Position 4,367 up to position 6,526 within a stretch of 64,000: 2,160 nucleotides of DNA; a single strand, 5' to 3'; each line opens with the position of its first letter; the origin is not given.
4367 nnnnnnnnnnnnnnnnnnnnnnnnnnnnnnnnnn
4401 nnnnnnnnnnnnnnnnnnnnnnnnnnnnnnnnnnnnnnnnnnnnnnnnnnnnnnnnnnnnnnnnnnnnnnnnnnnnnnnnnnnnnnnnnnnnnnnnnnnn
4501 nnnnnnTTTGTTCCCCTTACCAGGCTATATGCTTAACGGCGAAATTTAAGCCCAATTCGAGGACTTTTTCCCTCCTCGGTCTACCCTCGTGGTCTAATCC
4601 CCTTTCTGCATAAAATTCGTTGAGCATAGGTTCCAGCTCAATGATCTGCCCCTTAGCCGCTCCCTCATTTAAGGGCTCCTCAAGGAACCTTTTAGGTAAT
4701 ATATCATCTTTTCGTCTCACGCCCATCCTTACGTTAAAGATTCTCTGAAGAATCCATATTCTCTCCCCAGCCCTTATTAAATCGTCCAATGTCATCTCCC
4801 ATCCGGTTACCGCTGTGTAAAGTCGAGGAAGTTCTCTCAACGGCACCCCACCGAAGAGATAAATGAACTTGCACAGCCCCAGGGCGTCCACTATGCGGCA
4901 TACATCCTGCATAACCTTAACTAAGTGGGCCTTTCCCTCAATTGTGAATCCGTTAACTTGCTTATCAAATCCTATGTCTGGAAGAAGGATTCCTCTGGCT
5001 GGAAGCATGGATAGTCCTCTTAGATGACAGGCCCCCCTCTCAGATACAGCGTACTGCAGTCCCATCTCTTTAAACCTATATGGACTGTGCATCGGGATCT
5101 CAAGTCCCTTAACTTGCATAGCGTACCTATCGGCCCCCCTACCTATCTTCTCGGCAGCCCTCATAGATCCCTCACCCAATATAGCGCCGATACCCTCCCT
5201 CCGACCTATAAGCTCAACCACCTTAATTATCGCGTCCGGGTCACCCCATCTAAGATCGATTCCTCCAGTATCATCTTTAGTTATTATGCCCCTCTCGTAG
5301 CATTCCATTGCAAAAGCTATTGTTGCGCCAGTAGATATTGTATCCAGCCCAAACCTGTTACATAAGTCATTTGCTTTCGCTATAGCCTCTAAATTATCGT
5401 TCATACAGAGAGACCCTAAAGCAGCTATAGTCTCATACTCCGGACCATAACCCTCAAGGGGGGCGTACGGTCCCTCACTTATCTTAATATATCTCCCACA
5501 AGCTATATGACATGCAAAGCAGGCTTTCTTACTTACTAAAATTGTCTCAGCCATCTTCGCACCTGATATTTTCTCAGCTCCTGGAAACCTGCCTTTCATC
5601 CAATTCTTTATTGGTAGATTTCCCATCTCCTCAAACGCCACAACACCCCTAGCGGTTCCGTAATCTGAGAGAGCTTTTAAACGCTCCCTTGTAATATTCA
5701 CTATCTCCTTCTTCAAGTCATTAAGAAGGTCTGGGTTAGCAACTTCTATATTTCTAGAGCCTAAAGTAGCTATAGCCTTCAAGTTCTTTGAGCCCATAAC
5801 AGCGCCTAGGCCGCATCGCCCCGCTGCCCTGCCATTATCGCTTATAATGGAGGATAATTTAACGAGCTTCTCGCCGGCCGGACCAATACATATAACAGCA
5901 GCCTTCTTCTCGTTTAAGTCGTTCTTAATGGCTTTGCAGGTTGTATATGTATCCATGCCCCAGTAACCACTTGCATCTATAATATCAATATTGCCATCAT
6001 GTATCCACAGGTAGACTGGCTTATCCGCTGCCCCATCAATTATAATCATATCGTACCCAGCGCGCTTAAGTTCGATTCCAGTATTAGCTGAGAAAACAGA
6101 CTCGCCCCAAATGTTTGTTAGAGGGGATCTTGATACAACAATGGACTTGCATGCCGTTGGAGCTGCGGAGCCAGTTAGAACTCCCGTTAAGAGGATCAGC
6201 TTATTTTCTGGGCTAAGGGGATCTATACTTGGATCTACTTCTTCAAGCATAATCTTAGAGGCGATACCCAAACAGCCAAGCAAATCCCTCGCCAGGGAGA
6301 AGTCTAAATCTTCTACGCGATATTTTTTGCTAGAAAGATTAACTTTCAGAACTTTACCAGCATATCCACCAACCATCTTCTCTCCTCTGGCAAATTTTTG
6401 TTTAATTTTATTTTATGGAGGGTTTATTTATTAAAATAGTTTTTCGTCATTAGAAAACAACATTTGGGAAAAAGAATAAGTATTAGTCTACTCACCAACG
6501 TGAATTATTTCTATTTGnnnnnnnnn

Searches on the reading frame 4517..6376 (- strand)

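Call 3: search_protein_families(library=pfam, proteins=[window:4517-6376:-], max_evalue=0.01)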
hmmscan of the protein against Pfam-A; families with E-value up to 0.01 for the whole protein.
window:4517-6376:- (619 aa): 2 families
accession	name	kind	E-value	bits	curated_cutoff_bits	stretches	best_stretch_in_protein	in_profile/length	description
PF01314.23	AFOR_C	-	1.1e-144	482.8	27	1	233-610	16-385/385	Aldehyde ferredoxin oxidoreductase, domains 2 & 3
PF02730.20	AFOR_N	-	7.8e-73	244.9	29.8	1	7-205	1-197/199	Aldehyde ferredoxin oxidoreductase, N-terminal domain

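Call 4: search_protein_families(library=ncbifam, proteins=[window:4517-6376:-], max_evalue=0.01)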
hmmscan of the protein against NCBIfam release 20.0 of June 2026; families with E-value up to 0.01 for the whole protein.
window:4517-6376:- (619 aa): 2 families
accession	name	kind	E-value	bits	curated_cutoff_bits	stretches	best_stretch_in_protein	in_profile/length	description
NF007354.0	PRK09849.1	equivalog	8.2e-63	213.1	868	2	1-227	4-228/703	aldehyde ferredoxin oxidoreductase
NF040818.1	GAPOR_Arch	equivalog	1.7e-11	43.2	1300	1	8-127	4-120/654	glyceraldehyde-3-phosphate:ferredoxin oxidoreductase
